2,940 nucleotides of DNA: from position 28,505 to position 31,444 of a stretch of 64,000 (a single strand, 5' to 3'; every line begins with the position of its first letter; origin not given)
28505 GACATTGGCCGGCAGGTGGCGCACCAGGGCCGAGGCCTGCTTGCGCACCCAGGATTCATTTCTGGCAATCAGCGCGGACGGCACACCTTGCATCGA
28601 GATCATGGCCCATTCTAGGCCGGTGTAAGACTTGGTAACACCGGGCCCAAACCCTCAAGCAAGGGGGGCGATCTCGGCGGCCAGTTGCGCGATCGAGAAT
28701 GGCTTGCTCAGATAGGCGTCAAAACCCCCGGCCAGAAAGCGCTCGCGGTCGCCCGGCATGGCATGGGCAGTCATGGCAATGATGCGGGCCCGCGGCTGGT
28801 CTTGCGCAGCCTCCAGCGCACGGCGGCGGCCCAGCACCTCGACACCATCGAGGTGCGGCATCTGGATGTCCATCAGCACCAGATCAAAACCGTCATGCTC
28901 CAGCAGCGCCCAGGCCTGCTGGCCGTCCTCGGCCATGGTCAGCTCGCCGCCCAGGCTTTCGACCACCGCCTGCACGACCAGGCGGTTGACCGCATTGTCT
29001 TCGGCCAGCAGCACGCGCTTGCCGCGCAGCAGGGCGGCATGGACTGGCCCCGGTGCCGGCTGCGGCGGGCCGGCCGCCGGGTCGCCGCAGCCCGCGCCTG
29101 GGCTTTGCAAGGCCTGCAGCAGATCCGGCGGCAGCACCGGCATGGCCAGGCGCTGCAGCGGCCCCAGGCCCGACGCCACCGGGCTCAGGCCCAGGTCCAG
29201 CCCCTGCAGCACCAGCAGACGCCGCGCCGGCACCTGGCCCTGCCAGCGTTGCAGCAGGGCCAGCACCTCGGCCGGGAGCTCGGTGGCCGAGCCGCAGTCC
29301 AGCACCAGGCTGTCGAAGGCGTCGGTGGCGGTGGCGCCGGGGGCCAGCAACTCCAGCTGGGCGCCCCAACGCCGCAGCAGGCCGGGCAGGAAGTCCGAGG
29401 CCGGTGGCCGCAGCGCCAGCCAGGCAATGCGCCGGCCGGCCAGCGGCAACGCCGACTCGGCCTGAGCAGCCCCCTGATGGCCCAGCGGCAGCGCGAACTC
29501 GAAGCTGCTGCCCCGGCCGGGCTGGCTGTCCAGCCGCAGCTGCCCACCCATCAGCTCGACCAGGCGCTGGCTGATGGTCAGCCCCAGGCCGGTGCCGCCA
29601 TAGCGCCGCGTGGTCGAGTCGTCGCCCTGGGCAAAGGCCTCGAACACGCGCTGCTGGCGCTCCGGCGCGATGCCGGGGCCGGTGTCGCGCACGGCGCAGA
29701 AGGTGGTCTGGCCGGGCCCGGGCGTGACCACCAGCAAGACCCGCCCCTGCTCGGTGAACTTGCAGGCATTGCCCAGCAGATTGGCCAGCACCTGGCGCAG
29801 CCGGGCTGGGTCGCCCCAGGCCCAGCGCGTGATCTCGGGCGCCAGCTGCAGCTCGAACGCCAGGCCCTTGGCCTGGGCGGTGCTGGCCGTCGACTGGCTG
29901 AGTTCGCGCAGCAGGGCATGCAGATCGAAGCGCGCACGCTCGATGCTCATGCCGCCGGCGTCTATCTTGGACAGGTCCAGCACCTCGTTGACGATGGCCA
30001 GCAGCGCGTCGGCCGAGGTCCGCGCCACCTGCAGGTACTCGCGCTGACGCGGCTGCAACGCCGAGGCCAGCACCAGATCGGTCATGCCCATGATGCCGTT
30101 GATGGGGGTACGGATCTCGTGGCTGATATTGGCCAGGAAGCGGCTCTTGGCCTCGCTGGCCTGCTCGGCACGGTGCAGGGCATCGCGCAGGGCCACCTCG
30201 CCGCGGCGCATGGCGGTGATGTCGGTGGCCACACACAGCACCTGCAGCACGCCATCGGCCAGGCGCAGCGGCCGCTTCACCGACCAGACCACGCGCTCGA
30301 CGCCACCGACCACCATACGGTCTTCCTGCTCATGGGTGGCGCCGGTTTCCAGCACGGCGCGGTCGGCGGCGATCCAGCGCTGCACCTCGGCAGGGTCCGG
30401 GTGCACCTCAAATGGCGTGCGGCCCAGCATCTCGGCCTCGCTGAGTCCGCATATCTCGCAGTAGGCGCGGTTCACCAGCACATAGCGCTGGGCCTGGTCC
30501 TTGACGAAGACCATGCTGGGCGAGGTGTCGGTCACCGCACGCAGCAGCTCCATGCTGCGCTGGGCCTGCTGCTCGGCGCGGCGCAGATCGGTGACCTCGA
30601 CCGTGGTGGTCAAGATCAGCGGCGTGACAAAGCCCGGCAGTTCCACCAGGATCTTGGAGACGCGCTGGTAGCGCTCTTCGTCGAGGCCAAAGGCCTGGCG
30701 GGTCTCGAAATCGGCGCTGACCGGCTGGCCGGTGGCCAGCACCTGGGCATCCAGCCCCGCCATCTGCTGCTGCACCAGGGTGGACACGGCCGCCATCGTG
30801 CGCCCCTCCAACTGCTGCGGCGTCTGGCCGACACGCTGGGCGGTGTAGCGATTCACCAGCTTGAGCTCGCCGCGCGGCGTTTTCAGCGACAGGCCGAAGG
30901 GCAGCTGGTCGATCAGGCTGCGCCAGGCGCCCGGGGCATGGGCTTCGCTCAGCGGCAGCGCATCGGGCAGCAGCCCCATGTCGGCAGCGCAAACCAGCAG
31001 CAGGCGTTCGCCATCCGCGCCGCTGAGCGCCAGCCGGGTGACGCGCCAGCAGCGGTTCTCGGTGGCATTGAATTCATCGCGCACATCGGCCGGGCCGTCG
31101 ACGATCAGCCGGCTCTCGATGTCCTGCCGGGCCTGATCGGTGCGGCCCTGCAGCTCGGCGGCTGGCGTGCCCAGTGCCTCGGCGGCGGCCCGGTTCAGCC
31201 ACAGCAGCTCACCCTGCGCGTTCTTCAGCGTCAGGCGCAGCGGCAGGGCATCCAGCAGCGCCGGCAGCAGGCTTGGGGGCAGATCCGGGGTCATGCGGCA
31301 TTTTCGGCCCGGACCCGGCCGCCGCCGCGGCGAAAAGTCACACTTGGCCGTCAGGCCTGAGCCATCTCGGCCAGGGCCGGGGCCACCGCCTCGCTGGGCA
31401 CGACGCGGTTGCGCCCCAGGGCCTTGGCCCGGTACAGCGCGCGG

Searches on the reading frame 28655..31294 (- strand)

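Call 55: search_protein_families(library=pfam, proteins=[window:28655-31294:-], max_evalue=0.00001)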
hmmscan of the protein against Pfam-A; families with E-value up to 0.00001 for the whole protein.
window:28655-31294:- (879 aa): 7 families
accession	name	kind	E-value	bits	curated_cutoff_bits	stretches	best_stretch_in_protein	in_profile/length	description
PF02518.31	HATPase_c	-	5.9e-30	104.4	26.4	1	494-605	1-110/111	Histidine kinase-, DNA gyrase B-, and HSP90-like ATPase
PF08448.16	PAS_4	-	1.5e-29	102.8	23.1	1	256-363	2-109/110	PAS fold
PF00072.30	Response_reg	-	1.3e-21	77.3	30.2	1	761-875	1-110/111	Response regulator receiver domain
PF00512.31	HisKA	-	2.7e-21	75.8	26.9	1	382-447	1-66/66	His Kinase A (phospho-acceptor) domain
PF00989.32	PAS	-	1.3e-14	54.6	22.6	1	250-359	2-113/113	PAS fold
PF13188.13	PAS_8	-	1.8e-12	47.1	21.8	1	249-308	1-61/65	PAS domain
PF13426.13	PAS_9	-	1e-07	32.6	27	0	260-361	2-103/103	PAS domain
